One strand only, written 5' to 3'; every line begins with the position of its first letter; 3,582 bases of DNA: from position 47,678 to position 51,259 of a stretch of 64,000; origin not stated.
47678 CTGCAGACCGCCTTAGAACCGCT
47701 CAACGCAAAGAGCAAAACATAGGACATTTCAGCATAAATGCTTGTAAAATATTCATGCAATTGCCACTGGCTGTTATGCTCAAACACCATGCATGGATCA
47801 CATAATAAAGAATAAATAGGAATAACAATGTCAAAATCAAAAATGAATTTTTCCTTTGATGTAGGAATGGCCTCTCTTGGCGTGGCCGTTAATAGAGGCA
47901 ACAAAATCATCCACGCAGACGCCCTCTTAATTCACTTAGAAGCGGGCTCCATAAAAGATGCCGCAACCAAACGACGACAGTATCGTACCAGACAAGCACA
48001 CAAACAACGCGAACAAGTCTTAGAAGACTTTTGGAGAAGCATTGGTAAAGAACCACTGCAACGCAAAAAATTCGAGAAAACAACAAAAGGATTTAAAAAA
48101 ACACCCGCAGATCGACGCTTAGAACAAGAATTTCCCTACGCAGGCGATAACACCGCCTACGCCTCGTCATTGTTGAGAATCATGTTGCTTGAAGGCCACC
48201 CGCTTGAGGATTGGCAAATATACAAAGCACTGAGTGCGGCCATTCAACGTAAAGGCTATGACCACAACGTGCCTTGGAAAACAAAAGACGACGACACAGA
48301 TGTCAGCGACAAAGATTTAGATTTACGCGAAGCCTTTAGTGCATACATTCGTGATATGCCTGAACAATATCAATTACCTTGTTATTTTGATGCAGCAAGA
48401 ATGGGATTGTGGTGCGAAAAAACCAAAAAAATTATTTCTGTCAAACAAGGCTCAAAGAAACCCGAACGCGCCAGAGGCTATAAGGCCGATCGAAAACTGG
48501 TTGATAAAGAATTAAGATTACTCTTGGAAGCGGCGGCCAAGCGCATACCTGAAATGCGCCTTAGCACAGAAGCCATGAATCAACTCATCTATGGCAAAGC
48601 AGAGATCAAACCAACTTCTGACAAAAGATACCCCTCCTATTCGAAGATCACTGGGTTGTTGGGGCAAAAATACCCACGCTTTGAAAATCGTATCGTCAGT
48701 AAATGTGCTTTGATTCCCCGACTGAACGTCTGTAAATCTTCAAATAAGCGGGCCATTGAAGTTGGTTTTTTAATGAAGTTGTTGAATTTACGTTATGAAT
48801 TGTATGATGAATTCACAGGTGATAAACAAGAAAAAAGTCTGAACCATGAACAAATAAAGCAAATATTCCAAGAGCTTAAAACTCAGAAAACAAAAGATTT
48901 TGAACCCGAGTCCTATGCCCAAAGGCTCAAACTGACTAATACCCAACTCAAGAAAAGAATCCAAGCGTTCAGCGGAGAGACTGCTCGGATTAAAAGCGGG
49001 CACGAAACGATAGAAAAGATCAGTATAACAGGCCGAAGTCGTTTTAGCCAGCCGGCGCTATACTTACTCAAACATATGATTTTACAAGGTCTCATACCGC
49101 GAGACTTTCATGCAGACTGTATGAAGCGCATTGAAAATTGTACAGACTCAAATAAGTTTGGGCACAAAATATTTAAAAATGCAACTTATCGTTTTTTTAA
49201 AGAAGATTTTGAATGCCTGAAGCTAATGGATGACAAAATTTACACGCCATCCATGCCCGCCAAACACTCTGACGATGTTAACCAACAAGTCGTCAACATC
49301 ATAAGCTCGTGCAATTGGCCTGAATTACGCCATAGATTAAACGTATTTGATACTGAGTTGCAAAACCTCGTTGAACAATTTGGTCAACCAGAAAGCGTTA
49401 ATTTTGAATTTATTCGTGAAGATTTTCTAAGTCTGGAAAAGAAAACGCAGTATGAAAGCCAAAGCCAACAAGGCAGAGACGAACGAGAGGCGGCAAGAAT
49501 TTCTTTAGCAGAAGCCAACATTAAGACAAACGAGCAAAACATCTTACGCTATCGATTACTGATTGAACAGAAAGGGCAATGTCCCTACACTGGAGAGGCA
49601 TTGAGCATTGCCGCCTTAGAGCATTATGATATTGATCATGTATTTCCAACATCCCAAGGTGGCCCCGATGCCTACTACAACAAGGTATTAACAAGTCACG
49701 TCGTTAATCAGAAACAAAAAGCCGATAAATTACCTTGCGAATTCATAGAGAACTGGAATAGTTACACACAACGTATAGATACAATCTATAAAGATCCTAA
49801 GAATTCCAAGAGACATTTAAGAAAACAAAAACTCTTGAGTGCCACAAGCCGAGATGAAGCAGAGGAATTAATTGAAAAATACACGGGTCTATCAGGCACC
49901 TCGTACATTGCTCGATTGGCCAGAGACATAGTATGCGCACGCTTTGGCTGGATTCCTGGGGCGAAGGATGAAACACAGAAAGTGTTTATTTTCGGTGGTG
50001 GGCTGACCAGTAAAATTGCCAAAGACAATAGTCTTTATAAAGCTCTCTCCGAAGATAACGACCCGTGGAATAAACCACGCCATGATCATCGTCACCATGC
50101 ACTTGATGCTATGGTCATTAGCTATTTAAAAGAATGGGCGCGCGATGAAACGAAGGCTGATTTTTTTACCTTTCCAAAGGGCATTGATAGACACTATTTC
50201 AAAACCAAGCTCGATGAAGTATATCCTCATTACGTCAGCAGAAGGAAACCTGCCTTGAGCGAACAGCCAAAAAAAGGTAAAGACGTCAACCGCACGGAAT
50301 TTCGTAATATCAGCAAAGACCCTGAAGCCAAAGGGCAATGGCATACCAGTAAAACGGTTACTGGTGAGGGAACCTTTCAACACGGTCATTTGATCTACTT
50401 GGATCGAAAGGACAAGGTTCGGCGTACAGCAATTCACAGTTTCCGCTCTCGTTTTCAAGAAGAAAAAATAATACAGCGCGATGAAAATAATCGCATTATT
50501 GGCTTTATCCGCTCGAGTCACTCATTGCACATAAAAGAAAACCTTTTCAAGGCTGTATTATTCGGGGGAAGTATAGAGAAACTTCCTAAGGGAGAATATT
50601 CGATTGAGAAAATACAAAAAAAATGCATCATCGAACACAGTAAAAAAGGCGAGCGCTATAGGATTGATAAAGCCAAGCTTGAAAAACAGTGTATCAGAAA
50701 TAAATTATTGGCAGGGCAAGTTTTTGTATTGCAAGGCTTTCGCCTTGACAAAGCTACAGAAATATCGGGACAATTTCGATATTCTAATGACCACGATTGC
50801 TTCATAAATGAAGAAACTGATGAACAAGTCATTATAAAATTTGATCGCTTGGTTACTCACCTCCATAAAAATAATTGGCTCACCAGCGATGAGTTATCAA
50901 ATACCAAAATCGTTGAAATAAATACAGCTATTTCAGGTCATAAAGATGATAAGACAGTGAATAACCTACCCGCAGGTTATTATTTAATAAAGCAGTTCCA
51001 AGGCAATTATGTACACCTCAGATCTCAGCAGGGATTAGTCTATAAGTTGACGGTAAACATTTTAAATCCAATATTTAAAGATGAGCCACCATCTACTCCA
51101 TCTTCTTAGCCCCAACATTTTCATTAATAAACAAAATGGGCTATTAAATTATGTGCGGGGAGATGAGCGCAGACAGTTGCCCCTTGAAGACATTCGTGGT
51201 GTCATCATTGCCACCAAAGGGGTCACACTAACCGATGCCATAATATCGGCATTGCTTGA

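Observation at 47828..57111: Compact, divergent type II-C CRISPR-Cas9 locus inserted directly after the aa3 cytochrome-oxidase operon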

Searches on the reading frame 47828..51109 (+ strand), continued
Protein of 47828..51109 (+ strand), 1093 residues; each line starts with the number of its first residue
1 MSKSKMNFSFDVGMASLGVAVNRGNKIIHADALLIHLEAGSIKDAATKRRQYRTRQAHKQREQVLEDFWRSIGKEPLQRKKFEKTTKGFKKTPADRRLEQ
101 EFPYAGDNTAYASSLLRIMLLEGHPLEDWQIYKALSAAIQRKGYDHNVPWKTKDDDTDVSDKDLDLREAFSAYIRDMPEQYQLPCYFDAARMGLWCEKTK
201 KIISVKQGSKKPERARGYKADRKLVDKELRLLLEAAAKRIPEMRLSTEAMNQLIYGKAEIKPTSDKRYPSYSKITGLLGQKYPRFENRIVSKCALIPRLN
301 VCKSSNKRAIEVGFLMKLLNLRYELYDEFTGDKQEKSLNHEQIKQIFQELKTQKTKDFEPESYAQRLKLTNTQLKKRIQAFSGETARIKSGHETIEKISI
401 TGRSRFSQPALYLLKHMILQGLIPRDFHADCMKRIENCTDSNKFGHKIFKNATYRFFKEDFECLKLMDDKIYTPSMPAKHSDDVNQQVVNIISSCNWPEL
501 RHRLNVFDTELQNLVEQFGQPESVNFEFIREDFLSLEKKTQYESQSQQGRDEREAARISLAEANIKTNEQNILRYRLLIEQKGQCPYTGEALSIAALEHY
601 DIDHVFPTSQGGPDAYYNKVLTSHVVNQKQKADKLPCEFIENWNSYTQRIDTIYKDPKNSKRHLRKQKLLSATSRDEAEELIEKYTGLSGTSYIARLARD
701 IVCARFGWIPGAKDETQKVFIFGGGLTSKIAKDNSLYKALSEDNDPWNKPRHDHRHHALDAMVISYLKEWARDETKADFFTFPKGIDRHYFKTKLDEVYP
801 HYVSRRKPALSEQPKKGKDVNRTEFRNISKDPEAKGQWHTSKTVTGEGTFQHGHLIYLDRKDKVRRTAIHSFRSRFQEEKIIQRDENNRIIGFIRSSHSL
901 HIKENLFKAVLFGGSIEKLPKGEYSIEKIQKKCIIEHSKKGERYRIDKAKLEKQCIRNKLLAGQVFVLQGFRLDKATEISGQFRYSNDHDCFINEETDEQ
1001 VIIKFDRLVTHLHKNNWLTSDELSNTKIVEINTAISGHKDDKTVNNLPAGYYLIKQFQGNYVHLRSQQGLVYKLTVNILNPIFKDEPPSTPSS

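Call 75: fold_search(model_id=the predicted structure, library=pdb)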
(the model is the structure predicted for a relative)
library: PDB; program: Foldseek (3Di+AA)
matches with E <= 10: 344; with E <= 0.001: 204
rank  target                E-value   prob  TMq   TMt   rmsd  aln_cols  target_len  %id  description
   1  9mb6_A                2.5e-22  1.00  0.30  0.33  22.5      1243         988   12  Cryo-EM structure of wild-type SaCas9-guide RNA-mismatched target DNA complex (released 2026-03-18)
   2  6m0w_A                4.7e-22  1.00  0.32  0.34  22.4      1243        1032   14  Crystal structure of Streptococcus thermophilus Cas9 in complex with the AGAA PAM (released 2020-09-09)
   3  9ar4_A                9.0e-22  1.00  0.34  0.36  17.3      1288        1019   13  CryoEM structure of ThermoCas9 in post-cleavage state bound with the DNA containing NNNNCCA PAM (released 2025-02-26)
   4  6m0v_A                1.3e-21  1.00  0.30  0.32  21.9      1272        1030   14  Crsytal structure of streptococcus thermophilus Cas9 in complex with the GGAA PAM (released 2020-09-09)
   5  8zda_A                1.5e-21  1.00  0.30  0.32  22.6      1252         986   12  Cryo-EM structure of eSaCas9_NNG-guide RNA-target DNA complex in a catalytically active state (released 2025-11-05)
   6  6je4_K                3.1e-21  1.00  0.28  0.29  19.8      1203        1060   15  Crystal structure of Nme1Cas9-sgRNA-dsDNA dimer mediated by double protein inhibitor AcrIIC3 monomers (released 2019-11-06)
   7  6jdv_A                1.2e-20  1.00  0.30  0.31  21.7      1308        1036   14  Crystal structure of Nme1Cas9 in complex with sgRNA and target DNA (ATATGATT PAM) in catalytic state (released 2019-11-06)
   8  5axw_A                1.2e-20  1.00  0.27  0.28  23.9      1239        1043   12  Crystal structure of Staphylococcus aureus Cas9 in complex with sgRNA and target DNA (TTGGGT PAM) (released 2015-09-02)
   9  6je4_A                1.5e-20  1.00  0.28  0.29  19.9      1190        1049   16  Crystal structure of Nme1Cas9-sgRNA-dsDNA dimer mediated by double protein inhibitor AcrIIC3 monomers (released 2019-11-06)
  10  7el1_A                1.5e-20  1.00  0.28  0.29  22.2      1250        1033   12  Structure of a protein from bacteria (released 2021-07-28)
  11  6je9_C                1.5e-20  1.00  0.23  0.24  25.1      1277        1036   15  Crystal structure of Nme1Cas9-sgRNA dimer mediated by double protein inhibitor AcrIIC3 monomers (released 2019-11-06)
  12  6jdq_A                1.8e-20  1.00  0.27  0.28  20.1      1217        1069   16  Crystal structure of Nme1Cas9 in complex with sgRNA (released 2019-11-06)
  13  6o0y_A                3.4e-20  1.00  0.32  0.31  18.0      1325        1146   14  Conformational states of Cas9-sgRNA-DNA ternary complex in the presence of magnesium (released 2019-07-10)
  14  6je4_O                4.0e-20  1.00  0.28  0.29  20.0      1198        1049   15  Crystal structure of Nme1Cas9-sgRNA-dsDNA dimer mediated by double protein inhibitor AcrIIC3 monomers (released 2019-11-06)
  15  6je9_A                5.6e-20  1.00  0.27  0.28  20.1      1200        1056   15  Crystal structure of Nme1Cas9-sgRNA dimer mediated by double protein inhibitor AcrIIC3 monomers (released 2019-11-06)
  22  8hnt_A                2.6e-19  1.00  0.23  0.24  22.6      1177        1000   15  Crystal structure of anti-CRISPR protein AcrIIC4 bound to HpaCas9-sgRNA surveillance complex (released 2023-07-19)
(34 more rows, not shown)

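Call 78: search_protein_families(library=ncbifam, proteins=[P0102, P0060, P0090, P0049, P0010, P0113], max_evalue=1e-10)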
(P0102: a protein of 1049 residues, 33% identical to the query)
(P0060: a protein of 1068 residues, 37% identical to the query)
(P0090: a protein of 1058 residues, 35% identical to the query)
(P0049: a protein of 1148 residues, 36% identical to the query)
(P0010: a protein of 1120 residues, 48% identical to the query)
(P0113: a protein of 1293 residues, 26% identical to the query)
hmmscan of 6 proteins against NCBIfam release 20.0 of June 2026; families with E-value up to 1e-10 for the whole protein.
P0102 (1049 aa): 2 families
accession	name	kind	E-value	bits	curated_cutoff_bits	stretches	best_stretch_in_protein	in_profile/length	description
NF049971.1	CRISPR_Cas9d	exception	1.4e-303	1010.4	375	1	7-1028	2-972/986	type II CRISPR RNA-guided endonuclease Cas9d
TIGR01865.2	cas_Csn1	equivalog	2.1e-73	248.1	100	2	480-978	463-964/1070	type II CRISPR RNA-guided endonuclease Cas9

P0060 (1068 aa): 2 families
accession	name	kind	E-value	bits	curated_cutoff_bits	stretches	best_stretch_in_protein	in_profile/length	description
NF049971.1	CRISPR_Cas9d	exception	0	1148.4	375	1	4-1030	1-986/986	type II CRISPR RNA-guided endonuclease Cas9d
TIGR01865.2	cas_Csn1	equivalog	1.4e-58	199.1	100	2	516-769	502-741/1070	type II CRISPR RNA-guided endonuclease Cas9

P0090 (1058 aa): 2 families
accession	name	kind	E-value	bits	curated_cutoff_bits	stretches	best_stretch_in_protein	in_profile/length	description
NF049971.1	CRISPR_Cas9d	exception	0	1078.9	375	1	13-1045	2-985/986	type II CRISPR RNA-guided endonuclease Cas9d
TIGR01865.2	cas_Csn1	equivalog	2.4e-58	198.3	100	1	512-778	503-740/1070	type II CRISPR RNA-guided endonuclease Cas9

P0049 (1148 aa): 2 families
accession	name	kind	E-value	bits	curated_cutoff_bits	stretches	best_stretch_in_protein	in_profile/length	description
NF049971.1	CRISPR_Cas9d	exception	2.1e-195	652.3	375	1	6-842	1-775/986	type II CRISPR RNA-guided endonuclease Cas9d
TIGR01865.2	cas_Csn1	equivalog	6.1e-62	210.2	100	1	8-1052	3-1000/1070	type II CRISPR RNA-guided endonuclease Cas9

P0010 (1120 aa): 2 families
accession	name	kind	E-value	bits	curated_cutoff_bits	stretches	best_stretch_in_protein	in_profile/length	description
NF049971.1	CRISPR_Cas9d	exception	4.2e-204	681.1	375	1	6-840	2-780/986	type II CRISPR RNA-guided endonuclease Cas9d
TIGR01865.2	cas_Csn1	equivalog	1.9e-61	208.5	100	1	6-1056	2-985/1070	type II CRISPR RNA-guided endonuclease Cas9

P0113 (1293 aa): 2 families
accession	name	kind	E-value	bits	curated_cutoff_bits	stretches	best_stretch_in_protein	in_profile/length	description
NF049971.1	CRISPR_Cas9d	exception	2.7e-178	595.6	375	1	17-1287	2-986/986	type II CRISPR RNA-guided endonuclease Cas9d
TIGR01865.2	cas_Csn1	equivalog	6.2e-38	130.7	100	1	17-1003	2-739/1070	type II CRISPR RNA-guided endonuclease Cas9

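Call 97: find_encoding_contigs(protein=P0058, flank=4000, max_places=1)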
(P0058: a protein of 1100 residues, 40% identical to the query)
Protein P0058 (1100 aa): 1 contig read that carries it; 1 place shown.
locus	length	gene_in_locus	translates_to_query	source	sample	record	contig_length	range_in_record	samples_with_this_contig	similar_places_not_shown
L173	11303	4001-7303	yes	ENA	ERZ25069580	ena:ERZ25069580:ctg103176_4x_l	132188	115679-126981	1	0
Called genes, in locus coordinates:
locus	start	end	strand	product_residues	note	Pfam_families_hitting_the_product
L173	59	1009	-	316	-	PF02899:Phage_int_SAM_1 (faint), PF13102:Phage_int_SAM_5 (weak), PF13495:Phage_int_SAM_4 (weak), PF00589:Phage_integrase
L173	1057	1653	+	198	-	-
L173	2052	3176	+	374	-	PF01087:GalP_UDP_transf, PF16268:DUF4921, PF01230:HIT (faint), PF16285:DUF4931_N (weak)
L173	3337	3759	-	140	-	PF08818:DUF1801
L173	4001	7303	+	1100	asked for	PF13395:HNH_4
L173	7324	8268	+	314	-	PF01867:Cas_Cas1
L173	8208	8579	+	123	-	PF09827:CRISPR_Cas2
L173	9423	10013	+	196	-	-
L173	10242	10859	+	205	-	-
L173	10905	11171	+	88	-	-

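Call 98: find_encoding_contigs(protein=P0050, flank=4000, max_places=1)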
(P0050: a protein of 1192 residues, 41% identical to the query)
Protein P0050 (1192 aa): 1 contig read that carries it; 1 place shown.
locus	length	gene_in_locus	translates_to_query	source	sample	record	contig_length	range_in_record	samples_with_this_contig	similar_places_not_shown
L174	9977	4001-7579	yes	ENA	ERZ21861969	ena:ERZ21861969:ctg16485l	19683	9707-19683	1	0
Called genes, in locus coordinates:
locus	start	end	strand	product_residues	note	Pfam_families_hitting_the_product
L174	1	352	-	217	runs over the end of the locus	PF00462:Glutaredoxin (weak), PF02798:GST_N, PF13409:GST_N_2, PF13417:GST_N_3, PF13410:GST_C_2 (faint)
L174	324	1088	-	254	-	PF02167:Cytochrom_C1 (weak)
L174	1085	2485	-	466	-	PF00033:Cytochrome_B, PF13631:Cytochrom_B_N_2, PF00032:Cytochrom_B_C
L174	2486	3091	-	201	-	PF10399:UCR_Fe-S_N, PF00355:Rieske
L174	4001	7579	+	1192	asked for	PF13395:HNH_4, PF18541:RuvC_III (weak)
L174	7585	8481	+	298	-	PF01867:Cas_Cas1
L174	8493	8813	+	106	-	PF09827:CRISPR_Cas2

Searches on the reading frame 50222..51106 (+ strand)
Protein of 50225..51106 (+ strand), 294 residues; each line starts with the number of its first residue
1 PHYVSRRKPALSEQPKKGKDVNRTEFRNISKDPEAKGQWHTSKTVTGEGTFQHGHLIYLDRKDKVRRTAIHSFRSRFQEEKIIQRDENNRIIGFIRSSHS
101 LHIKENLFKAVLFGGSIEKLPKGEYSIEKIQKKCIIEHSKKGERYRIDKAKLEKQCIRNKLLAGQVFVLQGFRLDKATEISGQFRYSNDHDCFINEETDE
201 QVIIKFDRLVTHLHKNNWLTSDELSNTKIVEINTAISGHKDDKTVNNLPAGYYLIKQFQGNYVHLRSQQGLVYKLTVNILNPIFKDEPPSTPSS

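Call 79: search_solved_structures(query=window:50225-51106:+, max_evalue=10, show_alignments=1)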
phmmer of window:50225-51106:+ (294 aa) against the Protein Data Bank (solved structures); distinct sequences matched with E-value up to 10: 8.
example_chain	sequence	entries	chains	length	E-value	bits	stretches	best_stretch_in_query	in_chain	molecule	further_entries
5wlc_SV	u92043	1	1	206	0.41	13.1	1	76-156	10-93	Rrt14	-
9ug2_A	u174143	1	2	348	0.58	12.6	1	134-195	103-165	Gelsolin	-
3ffk_A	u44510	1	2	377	0.65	12.4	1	134-195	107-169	plasma gelsolin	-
6qw3_A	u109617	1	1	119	1.6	11.1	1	156-195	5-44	Gelsolin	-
8vkh_G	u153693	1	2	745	1.7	11.1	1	134-195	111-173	Gelsolin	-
8viz_G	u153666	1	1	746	1.7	11.1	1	134-195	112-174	Gelsolin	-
7p2b_A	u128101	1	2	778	1.8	11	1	134-195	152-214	Gelsolin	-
3ffn_A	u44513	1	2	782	1.8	11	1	134-195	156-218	Gelsolin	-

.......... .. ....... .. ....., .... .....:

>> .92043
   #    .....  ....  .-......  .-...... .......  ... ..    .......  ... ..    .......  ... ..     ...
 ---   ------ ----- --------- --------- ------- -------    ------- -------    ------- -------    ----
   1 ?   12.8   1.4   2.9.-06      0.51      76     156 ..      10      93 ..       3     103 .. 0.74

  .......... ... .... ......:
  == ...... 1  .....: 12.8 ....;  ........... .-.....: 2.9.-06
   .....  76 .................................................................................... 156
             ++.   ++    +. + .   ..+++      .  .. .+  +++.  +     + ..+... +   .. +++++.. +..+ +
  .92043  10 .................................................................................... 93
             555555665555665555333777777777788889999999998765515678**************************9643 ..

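Call 80: search_protein_families(library=pfam, proteins=[window:50225-51106:+], max_evalue=1)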
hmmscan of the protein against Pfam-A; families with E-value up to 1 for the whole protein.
window:50225-51106:+ (294 aa): 0 families

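Call 126: search_protein_representatives(protein=window:50225-51106:+)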
Query: 294 residues. Proteins with E-value up to 0.001 (for the whole library): 19; up to 1e-10: 8; up to 1e-30: 3. The best 19 are listed.
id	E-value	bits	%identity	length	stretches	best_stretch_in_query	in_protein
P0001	3.6e-194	659.7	100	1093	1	1-294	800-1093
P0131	8.9e-49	182.7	43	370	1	1-279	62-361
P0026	2.0e-34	135.6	37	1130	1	1-288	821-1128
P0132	1.6e-20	89.9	48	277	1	1-103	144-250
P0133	2.0e-19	86.3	51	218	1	1-83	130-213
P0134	3.8e-17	78.9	32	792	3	20-241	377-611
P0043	1.3e-12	64.0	35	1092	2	1-134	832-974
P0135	2.8e-11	59.6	34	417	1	2-165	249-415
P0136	6.3e-09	51.9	35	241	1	119-273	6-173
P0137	1.8e-08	50.4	39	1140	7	217-280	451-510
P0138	2.6e-08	49.9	25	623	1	12-192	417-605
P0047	2.9e-08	49.7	33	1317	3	21-176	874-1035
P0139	8.7e-08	48.2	40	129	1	178-280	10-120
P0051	3.6e-07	46.1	25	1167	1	7-277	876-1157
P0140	1.0e-06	44.7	27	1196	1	16-279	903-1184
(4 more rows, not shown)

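Call 131: predict_structure(alignment_id=A7)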
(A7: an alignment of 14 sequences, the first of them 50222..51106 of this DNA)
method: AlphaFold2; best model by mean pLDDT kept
length: 295 residues; sequences in the alignment: 14
mean_pLDDT: 77.0   pTM: 0.59
mean pLDDT of the five models: 77.0, 75.2, 74.7, 74.4, 72.0
residues with pLDDT >= 90: 96; 70-90: 130; 50-70: 11; < 50: 58
segments of 3 or more residues with pLDDT < 50: 1-52, 290-295
pLDDT, mean of each block of 10 residues (from residue 1): 34 33 43 44 38 75 87 72 85 84 76 81 92 91 91 92 92 89 93 93 92 91 78 89 85 88 88 88 68 36
secondary structure, 60 per line:
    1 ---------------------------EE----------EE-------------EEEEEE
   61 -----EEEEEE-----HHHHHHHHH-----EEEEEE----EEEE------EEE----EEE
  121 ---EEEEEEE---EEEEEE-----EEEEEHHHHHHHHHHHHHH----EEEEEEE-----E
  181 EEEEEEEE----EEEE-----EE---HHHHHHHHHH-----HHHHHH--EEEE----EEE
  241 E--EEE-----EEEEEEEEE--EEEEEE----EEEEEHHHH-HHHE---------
elements in order: E55-60 E66-71 H77-85 E91-96 E101-104 E111-113 E118-120 E124-130 E134-139 E145-149 H150-163 E168-174 E180-188 E193-196 H207-216 H222-227 E230-233 E238-241 E244-246 E252-260 E263-268 E273-277 H278-281
